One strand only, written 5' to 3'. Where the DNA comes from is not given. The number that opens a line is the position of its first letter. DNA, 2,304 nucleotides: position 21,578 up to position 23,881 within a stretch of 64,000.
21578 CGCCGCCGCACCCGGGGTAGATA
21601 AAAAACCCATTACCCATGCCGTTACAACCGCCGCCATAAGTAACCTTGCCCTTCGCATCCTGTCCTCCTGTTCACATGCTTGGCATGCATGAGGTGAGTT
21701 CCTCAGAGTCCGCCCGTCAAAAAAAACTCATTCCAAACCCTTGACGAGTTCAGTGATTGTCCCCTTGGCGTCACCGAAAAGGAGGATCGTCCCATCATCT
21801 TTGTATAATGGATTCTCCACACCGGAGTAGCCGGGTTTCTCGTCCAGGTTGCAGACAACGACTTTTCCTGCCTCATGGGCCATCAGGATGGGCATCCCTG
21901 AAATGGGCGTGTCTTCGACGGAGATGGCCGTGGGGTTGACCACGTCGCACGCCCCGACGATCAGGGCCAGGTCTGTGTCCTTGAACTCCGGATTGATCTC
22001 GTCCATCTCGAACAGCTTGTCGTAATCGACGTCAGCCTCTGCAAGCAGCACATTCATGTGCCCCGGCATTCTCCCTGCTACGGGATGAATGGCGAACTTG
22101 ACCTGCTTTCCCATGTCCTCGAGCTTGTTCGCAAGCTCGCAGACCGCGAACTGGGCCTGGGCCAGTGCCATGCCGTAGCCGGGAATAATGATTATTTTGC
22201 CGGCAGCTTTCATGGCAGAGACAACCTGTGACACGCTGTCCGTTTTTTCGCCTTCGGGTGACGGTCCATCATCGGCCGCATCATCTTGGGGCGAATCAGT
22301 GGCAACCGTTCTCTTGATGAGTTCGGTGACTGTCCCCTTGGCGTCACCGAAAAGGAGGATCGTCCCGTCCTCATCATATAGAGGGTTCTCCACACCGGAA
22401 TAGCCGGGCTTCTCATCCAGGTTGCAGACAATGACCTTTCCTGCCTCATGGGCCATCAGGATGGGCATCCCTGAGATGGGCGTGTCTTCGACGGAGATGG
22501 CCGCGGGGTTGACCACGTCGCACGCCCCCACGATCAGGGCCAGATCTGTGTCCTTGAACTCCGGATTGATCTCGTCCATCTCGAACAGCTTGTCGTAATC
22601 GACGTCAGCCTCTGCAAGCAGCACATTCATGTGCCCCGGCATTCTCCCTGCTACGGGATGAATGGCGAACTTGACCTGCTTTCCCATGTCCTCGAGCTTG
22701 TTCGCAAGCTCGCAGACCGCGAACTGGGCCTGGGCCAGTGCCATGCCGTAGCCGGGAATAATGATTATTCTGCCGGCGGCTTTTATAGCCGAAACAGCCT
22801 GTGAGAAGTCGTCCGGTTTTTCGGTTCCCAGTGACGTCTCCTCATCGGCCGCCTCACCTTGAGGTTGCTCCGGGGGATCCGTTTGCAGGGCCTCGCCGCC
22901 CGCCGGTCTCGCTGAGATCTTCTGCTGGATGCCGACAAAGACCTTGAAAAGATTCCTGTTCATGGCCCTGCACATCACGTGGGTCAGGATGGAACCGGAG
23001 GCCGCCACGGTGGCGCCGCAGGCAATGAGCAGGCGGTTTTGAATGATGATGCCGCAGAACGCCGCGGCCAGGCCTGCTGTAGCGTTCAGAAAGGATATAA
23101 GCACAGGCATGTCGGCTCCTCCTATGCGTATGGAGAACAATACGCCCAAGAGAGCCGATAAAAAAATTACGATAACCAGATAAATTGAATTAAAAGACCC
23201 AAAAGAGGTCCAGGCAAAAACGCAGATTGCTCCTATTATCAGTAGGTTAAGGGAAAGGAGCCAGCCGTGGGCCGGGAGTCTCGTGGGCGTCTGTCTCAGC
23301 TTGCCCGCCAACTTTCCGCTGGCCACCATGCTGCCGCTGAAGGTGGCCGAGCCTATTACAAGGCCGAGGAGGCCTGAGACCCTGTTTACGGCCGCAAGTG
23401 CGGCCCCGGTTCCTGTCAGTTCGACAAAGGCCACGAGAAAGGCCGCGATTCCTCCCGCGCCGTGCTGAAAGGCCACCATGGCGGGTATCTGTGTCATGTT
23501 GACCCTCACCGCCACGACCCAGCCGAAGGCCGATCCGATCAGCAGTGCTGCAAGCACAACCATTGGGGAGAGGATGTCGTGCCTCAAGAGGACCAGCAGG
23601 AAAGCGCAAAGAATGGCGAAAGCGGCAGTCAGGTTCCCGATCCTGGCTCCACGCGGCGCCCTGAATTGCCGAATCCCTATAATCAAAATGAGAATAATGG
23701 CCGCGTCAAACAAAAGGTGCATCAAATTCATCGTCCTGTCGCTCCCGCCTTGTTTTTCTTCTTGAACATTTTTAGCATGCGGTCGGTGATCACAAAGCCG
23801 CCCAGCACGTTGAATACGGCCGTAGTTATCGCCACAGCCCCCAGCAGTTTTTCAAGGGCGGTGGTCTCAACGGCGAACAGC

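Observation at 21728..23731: PntB with a tandem, partly homogenised duplication of the NADP(H)-binding domain III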

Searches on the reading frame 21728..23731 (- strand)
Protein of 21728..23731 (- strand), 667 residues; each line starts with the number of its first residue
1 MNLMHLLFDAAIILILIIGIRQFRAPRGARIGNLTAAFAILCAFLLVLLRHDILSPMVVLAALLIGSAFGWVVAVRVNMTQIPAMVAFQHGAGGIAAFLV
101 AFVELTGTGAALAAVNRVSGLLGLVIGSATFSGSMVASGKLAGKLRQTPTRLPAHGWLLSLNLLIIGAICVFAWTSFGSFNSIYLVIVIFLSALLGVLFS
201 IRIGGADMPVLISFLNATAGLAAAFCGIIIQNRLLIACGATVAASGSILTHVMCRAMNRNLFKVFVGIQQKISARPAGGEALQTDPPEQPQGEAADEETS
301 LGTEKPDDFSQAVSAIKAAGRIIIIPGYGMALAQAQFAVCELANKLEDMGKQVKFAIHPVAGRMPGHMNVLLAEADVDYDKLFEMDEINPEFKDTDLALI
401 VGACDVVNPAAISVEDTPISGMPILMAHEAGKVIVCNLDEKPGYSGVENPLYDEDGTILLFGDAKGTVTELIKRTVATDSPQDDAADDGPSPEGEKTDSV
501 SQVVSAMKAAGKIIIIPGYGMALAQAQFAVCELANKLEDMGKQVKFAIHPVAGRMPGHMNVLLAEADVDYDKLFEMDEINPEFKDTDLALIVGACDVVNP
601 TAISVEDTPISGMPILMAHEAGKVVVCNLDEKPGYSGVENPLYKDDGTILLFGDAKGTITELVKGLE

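Call 5: search_protein_families(library=pfam, proteins=[window:21728-23731:-])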
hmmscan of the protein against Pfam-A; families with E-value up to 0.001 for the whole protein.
window:21728-23731:- (667 aa): 4 families
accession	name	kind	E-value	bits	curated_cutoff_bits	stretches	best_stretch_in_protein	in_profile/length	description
PF02233.22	PNTB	-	1.5e-225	749.8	31.7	2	13-473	9-455/456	NAD(P) transhydrogenase beta subunit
PF25631.1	Inovirus_capsid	-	1.7e-05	25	27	0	499-520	9-30/41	Inovirus capsid protein family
PF00205.28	TPP_enzyme_M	-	8.6e-05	22.7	30.4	0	310-346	2-38/137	Thiamine pyrophosphate enzyme, central domain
PF00289.28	Biotin_carb_N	-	0.00029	21.7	25.5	0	491-530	54-93/110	Biotin carboxylase, N-terminal domain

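Call 6: find_homologous_proteins(query=window:21728-23731:-)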
Query window:21728-23731:- (667 aa): 8000 proteins with E <= 0.001 among 8000 candidates; the best 120 are listed.
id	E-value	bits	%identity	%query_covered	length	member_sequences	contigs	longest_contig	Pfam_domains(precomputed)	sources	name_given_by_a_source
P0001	0.0e+0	1465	100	100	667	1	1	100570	PF02233.23,PF25631.2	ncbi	-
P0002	0.0e+0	1340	45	98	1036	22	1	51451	PF02233.23,PF00766.26,PF00205.29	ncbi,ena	-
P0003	0.0e+0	1309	59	99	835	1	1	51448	PF02233.23,PF00205.29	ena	-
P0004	0.0e+0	1233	58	99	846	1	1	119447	PF02233.23,PF00205.29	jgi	jgi:NAD(P) transhydrogenase subunit beta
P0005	0.0e+0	1201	58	99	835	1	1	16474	PF02233.23,PF00205.29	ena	-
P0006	0.0e+0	1099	74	100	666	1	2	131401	PF02233.23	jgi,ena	-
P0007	0.0e+0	1096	52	99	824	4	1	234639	PF02233.23,PF00205.29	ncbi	ncbi:MAG: NAD(P)(+) transhydrogenase (Re/Si-specific) subunit beta [Bacillota bacterium]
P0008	0.0e+0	1091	51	100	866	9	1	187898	PF02233.23,PF00205.29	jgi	jgi:NAD/NADP transhydrogenase beta subunit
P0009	0.0e+0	1061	49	100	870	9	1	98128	PF02233.23,PF00205.29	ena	-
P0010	4.3e-295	998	59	99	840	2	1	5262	PF02233.23,PF00205.29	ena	-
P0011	2.4e-292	989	58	99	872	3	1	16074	PF02233.23,PF00205.29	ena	-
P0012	2.4e-291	986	58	99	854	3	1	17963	PF02233.23,PF00205.29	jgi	jgi:NAD(P) transhydrogenase subunit beta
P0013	5.5e-291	985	58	99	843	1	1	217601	PF02233.23,PF00205.29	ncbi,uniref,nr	ncbi:hypothetical protein FCL47_17345 [Desulfopila sp. IMCC35006]|uniref:NAD(P)(+) transhydrogenase 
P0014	1.3e-289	980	58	99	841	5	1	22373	PF02233.23,PF00205.29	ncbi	ncbi:MAG: NAD(P)(+) transhydrogenase (Re/Si-specific) subunit beta [Desulforhopalus sp.]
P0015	1.7e-288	977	47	100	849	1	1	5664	PF02233.23,PF00205.29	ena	-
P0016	1.1e-287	974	58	99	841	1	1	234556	PF02233.23,PF00205.29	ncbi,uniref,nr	ncbi:NAD(P)(+) transhydrogenase (Re/Si-specific) subunit beta [Desulforhopalus sp. IMCC35007]|uniref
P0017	7.8e-283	958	47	99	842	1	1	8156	PF02233.23,PF00205.29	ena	-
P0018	6.1e-282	955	64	52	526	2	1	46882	PF02233.23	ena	-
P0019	3.4e-281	953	63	54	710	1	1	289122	PF02233.23,PF26595.1,PF00205.29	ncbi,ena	-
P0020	4.9e-278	942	46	99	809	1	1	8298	PF02233.23,PF00205.29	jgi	jgi:NAD/NADP transhydrogenase beta subunit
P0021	8.2e-270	915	90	71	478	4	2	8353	PF02233.23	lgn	-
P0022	2.1e-262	890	65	97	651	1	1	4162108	PF02233.23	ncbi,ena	-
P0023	1.5e-259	881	63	99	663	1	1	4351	PF02233.23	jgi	jgi:NAD(P) transhydrogenase subunit beta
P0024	1.6e-259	881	63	100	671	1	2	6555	PF02233.23,PF00205.29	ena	-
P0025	3.1e-259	880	63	100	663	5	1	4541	PF02233.23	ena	-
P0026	3.3e-258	877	62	100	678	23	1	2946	PF02233.23,PF00205.29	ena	-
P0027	8.4e-250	849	60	100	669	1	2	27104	PF02233.23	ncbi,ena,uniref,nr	ncbi:NAD(P)(+) transhydrogenase (Re/Si-specific) subunit beta [Desulfobacula sp.]|uniref:NAD(P)(+) t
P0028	2.7e-249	847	61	100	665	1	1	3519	PF02233.23,PF00205.29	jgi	-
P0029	5.4e-249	846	59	100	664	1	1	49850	PF02233.23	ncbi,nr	ncbi:NAD(P)(+) transhydrogenase (Re/Si-specific) subunit beta [Desulfococcaceae bacterium HSG7]|nr:N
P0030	2.6e-248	844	60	99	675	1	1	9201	PF02233.23,PF00205.29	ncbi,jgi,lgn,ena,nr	ncbi:MAG: NAD(P)(+) transhydrogenase (Re/Si-specific) subunit beta [Desulfobacteraceae bacterium]|nr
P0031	3.0e-248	844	59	97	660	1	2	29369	PF02233.23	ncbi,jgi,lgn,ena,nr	ncbi:MAG TPA: NAD(P)(+) transhydrogenase (Re/Si-specific) subunit beta [bacterium]|nr:NAD(P)(+) tran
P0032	3.8e-248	843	59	100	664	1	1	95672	PF02233.23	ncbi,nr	ncbi:NAD(P)(+) transhydrogenase (Re/Si-specific) subunit beta [Desulfococcaceae bacterium HSG9]|nr:N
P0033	5.3e-248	843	59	100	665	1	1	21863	PF02233.23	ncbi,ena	-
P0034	1.5e-247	841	61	100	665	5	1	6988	PF02233.23,PF00205.29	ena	-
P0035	2.3e-247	841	61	97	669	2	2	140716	PF02233.23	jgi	jgi:NAD(P) transhydrogenase subunit beta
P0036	2.6e-247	841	59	100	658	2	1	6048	PF02233.23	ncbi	-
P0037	2.6e-247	841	61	100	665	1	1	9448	PF02233.23,PF00205.29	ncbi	-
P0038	2.8e-247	840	60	100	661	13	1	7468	PF02233.23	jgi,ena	-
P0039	6.1e-247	839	61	100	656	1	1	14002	PF02233.23,PF00205.29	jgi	-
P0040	6.8e-247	839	58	100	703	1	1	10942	PF02233.23,PF00205.29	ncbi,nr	ncbi:NAD(P)(+) transhydrogenase (Re/Si-specific) subunit beta [Desulfobacterales bacterium HSG2]|nr:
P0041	8.7e-247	839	61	100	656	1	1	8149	PF02233.23,PF00205.29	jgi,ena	-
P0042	1.8e-246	838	61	100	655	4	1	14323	PF02233.23,PF00205.29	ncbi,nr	ncbi:MAG: NAD(P)(+) transhydrogenase (Re/Si-specific) subunit beta [Desulfobacula sp.]|nr:NAD(P)(+) 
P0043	1.9e-246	838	61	100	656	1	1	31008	PF02233.23,PF00205.29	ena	-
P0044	2.0e-246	838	59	100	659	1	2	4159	PF02233.23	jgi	-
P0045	2.5e-246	837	59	100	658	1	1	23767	PF02233.23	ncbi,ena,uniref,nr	ncbi:MAG: NAD(P)(+) transhydrogenase (Re/Si-specific) subunit beta [Desulfobacula sp.]|uniref:NAD(P)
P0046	2.6e-246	837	58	100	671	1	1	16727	PF02233.23,PF00205.29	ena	-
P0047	2.2e-245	834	61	100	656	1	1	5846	PF02233.23,PF00205.29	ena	-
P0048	2.6e-245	834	62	97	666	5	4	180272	PF02233.23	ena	-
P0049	3.1e-245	834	60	100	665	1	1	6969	PF02233.23,PF00205.29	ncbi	-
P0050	5.3e-245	833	60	100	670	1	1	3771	PF02233.23,PF00205.29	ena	-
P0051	5.8e-245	833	58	100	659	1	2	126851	PF02233.23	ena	-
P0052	7.8e-245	832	60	97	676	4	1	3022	PF02233.23,PF00205.29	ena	-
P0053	1.7e-244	831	60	100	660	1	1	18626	PF02233.23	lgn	-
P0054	1.9e-244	831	60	100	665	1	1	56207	PF02233.23,PF00205.29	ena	-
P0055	2.8e-244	831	59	100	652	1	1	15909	PF02233.23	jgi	jgi:NAD(P) transhydrogenase subunit beta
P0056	3.3e-244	830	59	100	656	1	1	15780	PF02233.23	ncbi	-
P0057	3.4e-244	830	57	100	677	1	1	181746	PF02233.23,PF00205.29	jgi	jgi:proton-translocating NAD(P)+ transhydrogenase subunit beta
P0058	3.8e-244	830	58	100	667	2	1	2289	PF02233.23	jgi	-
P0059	5.2e-244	830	82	71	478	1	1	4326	PF02233.23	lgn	-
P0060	5.8e-244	829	60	100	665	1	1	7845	PF02233.23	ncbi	-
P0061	1.2e-243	828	60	100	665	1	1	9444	PF02233.23,PF00205.29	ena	-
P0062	1.9e-243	828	59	100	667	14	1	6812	PF02233.23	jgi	-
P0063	2.2e-243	828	59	99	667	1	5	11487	PF02233.23,PF00205.29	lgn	-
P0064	2.3e-243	828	59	100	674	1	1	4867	PF02233.23,PF00205.29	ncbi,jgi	jgi:NAD/NADP transhydrogenase beta subunit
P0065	4.0e-243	827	60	100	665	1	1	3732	PF02233.23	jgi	-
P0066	4.1e-243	827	58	100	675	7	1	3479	PF02233.23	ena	-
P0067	6.9e-243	826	59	100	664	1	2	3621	PF02233.23,PF00205.29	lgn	-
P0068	1.4e-242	825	58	100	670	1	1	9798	PF02233.23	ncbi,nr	ncbi:MAG: protein PntB [Desulfobacteraceae bacterium]|nr:protein PntB [Desulfobacteraceae bacterium]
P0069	3.2e-242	824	61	96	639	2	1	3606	PF02233.23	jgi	-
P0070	8.5e-242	822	59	100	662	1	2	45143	PF02233.23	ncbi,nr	ncbi:MAG: NAD(P)(+) transhydrogenase (Re/Si-specific) subunit beta [Proteobacteria bacterium]|nr:NAD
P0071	1.1e-241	822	59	100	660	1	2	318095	PF02233.23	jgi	jgi:proton-translocating NAD(P)+ transhydrogenase subunit beta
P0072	1.2e-241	822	58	100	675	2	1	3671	PF02233.23,PF00205.29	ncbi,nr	ncbi:MAG: NAD(P)(+) transhydrogenase (Re/Si-specific) subunit beta [Desulfobacula sp.]|nr:NAD(P)(+) 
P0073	1.7e-241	821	58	100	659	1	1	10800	PF02233.23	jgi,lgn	-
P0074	1.8e-241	821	60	100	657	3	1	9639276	PF02233.23,PF00205.29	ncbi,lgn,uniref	ncbi:PntB: pyridine nucleotide transhydrogenase, subunit beta [Desulfosarcina variabilis str. Montpe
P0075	2.9e-241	821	59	99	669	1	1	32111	PF02233.23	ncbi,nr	ncbi:NAD(P)(+) transhydrogenase (Re/Si-specific) subunit beta [Desulfobacterales bacterium HSG16]|nr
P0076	3.0e-241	821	60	99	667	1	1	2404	PF02233.23,PF00205.29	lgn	-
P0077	3.9e-241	820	62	99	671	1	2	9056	PF02233.23,PF00205.29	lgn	-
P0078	1.4e-240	818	58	100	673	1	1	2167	PF02233.23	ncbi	-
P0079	1.7e-240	818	58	100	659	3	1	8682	PF02233.23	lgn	-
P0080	1.7e-240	818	60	97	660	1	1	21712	PF02233.23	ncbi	-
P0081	1.9e-240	818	61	100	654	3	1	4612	PF02233.23,PF00205.29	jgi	-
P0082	2.0e-240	818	56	100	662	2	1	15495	PF02233.23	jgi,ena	-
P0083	2.1e-240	818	58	100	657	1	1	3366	PF02233.23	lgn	-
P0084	6.7e-240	816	61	100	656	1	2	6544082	PF02233.23,PF00205.29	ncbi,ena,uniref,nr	ncbi:NAD(P)(+) transhydrogenase (Re/Si-specific) subunit beta [uncultured Desulfosarcina sp.]|uniref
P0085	7.4e-240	816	60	100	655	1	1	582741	PF02233.23,PF00205.29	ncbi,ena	-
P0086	8.7e-240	816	60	99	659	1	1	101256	PF02233.23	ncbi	-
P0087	1.1e-239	815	60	100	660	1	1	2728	PF02233.23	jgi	-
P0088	2.3e-239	814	61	100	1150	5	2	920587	PF00155.28,PF02233.23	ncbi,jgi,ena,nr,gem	ncbi:MAG TPA: NAD(P)(+) transhydrogenase (Re/Si-specific) subunit beta [Myxococcota bacterium]|nr:NA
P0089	3.0e-239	814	60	100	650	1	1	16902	PF02233.23,PF00205.29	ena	-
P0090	3.8e-239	814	58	100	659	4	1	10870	PF02233.23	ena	-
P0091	4.1e-239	813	60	99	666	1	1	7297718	PF02233.23,PF00205.29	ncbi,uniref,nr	ncbi:NADP transhydrogenase subunit beta [Desulfosarcina widdelii]|uniref:proton-translocating NAD(P)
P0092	6.3e-239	813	59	100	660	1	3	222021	PF02233.23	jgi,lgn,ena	jgi:NAD(P) transhydrogenase subunit beta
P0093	7.2e-239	813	61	100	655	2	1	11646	PF02233.23,PF00205.29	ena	-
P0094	7.3e-239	813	58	100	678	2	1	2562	PF02233.23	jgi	jgi:NAD(P) transhydrogenase subunit beta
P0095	9.5e-239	812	58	100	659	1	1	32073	PF02233.23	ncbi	-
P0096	9.7e-239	812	80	71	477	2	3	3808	PF02233.23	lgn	-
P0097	1.1e-238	812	59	99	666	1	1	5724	PF02233.23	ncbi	-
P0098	1.3e-238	812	60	97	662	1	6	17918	PF02233.23,PF00205.29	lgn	-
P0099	1.9e-238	811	61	99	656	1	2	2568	PF02233.23,PF00205.29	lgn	-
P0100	3.2e-238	811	47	99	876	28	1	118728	PF02233.23,PF00205.29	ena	-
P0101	3.6e-238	810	58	100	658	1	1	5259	PF02233.23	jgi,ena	-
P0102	4.0e-238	810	61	100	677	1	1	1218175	PF02233.23,PF00205.29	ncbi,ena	-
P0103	6.2e-238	810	59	100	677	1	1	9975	PF02233.23,PF00205.29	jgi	jgi:NAD(P) transhydrogenase subunit beta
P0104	6.3e-238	810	60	100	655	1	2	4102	PF02233.23,PF00205.29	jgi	-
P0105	1.4e-237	808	58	100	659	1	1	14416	PF02233.23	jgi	-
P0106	2.1e-237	808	60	100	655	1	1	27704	PF02233.23,PF00205.29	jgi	jgi:proton-translocating NAD(P)+ transhydrogenase subunit beta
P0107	3.3e-237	807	57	100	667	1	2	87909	PF02233.23,PF00205.29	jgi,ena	-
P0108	3.3e-237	807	60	100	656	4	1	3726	PF02233.23,PF00205.29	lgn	-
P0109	7.3e-237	806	60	100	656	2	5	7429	PF02233.23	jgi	-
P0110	1.4e-236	805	57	100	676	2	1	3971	PF02233.23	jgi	-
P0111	1.5e-236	805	59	100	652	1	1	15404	PF02233.23,PF00205.29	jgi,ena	-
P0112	1.6e-236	805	58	97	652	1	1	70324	PF02233.23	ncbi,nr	ncbi:MAG: protein PntB [Desulfobacteraceae bacterium]|nr:protein PntB [Desulfobacteraceae bacterium]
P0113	1.8e-236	805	59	100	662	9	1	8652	PF02233.23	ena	-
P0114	2.8e-236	804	60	97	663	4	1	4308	PF02233.23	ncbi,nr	ncbi:MAG: NAD(P)(+) transhydrogenase (Re/Si-specific) subunit beta [Gemmatimonadales bacterium]|nr:M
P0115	4.6e-236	803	58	100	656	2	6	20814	PF02233.23,PF00205.29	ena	-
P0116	6.7e-236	803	58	100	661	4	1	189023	PF02233.23,PF00205.29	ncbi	-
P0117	7.9e-236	803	59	99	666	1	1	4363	PF02233.23,PF00205.29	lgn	-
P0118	9.6e-236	802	58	99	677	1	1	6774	PF02233.23,PF00205.29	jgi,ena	jgi:NAD(P) transhydrogenase subunit beta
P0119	9.8e-236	802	59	100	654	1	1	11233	PF02233.23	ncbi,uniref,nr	ncbi:NAD(P)(+) transhydrogenase (Re/Si-specific) subunit beta [Desulfobacula sp.]|uniref:NAD(P)(+) t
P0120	1.2e-235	802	60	100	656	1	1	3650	PF02233.23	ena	-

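Call 33: find_related_loci(query=window:21728-23731:-, collection=genome_contigs, flank=4000)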
Query window:21728-23731:- (667 aa) in genome_contigs; peptide patterns used: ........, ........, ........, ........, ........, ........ (x = any residue, [..] = any of these).
83 stretches matched a pattern; 55 encode a relative of the query (tblastn E <= 1e-3); 55 distinct loci.
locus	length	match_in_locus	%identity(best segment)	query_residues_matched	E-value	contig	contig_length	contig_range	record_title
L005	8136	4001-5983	58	4-667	0e+0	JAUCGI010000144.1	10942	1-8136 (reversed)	Desulfobacterales bacterium HSG2 NODE_504_length_10942, whole genome shotgun sequence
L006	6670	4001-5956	60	4-667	0e+0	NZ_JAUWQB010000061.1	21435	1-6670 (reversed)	MAG: Desulfobacula sp. isolate CSMAG_2491 CSMAG_2491_k141_370909_length_21435_cov_17.0000, whole genome shotgun sequence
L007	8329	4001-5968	60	4-667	0e+0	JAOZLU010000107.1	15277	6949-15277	MAG: Desulfobacterales bacterium isolate GMC2_bin_2_sub GMC2_616_length_15277_cov_45.025884, whole genome shotgun sequen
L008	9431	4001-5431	81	1-666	0e+0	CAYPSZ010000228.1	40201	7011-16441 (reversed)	MAG TPA_asm: uncultured Desulfobacterales bacterium isolate SRP067234_co1_129 genome assembly, contig: k99_907262, whole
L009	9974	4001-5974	60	4-667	0e+0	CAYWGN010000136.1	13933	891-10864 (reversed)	MAG TPA_asm: uncultured Desulfobacula sp. isolate binchicken_co243_219 genome assembly, contig: NODE_3651_length_13933_c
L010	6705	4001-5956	59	4-667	0e+0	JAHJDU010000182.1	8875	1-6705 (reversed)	MAG: Proteobacteria bacterium isolate Modern_marine.mb.74 Modern_marine.mb.74_k141_742995, whole genome shotgun sequence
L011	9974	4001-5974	58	2-667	0e+0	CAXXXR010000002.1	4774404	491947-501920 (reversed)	MAG: uncultured Desulfobacula sp. isolate ba3275e7-906c-4eb1-acbc-76e2ced2bb81 genome assembly, contig: contig_2, whole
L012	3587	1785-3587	60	4-666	0e+0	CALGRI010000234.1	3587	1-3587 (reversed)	MAG TPA_asm: uncultured proteobacterium isolate ERR2206792_bin.13_CONCOCT_v1.1_MAG genome assembly, contig: ERZ891023.61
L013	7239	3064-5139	53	2-666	0e+0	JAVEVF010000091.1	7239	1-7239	MAG: Coriobacteriia bacterium isolate BF4_114 NODE_35277_length_7239_cov_4.285855_Biofilm4, whole genome shotgun sequenc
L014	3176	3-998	89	147-667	0e+0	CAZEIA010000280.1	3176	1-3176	MAG TPA_asm: uncultured Desulfobacterales bacterium isolate SRP332253_co1_250 genome assembly, contig: NODE_45855_length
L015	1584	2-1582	57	87-666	0e+0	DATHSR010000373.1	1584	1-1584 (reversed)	MAG TPA_asm: Desulfotignum sp. isolate SMAG_U16056 k141_375255, whole genome shotgun sequence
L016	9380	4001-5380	64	11-667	8e-177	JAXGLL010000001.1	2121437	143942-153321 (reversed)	MAG: Akkermansiaceae bacterium isolate AnMBR.bin208 bin208_1, whole genome shotgun sequence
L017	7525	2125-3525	59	5-667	8e-169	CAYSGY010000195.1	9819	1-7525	MAG TPA_asm: uncultured Planctomycetaceae bacterium isolate SRP278314_co1_1 genome assembly, contig: NODE_8673_length_98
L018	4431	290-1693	61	3-659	7e-173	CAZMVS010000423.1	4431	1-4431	MAG TPA_asm: uncultured Planctomycetales bacterium isolate SRP067234_co1_13 genome assembly, contig: k99_194844, whole g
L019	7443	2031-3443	62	4-667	7e-167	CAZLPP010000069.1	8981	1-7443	MAG TPA_asm: uncultured Dehalococcoidales bacterium isolate SRP098346_co1_294 genome assembly, contig: NODE_10299_length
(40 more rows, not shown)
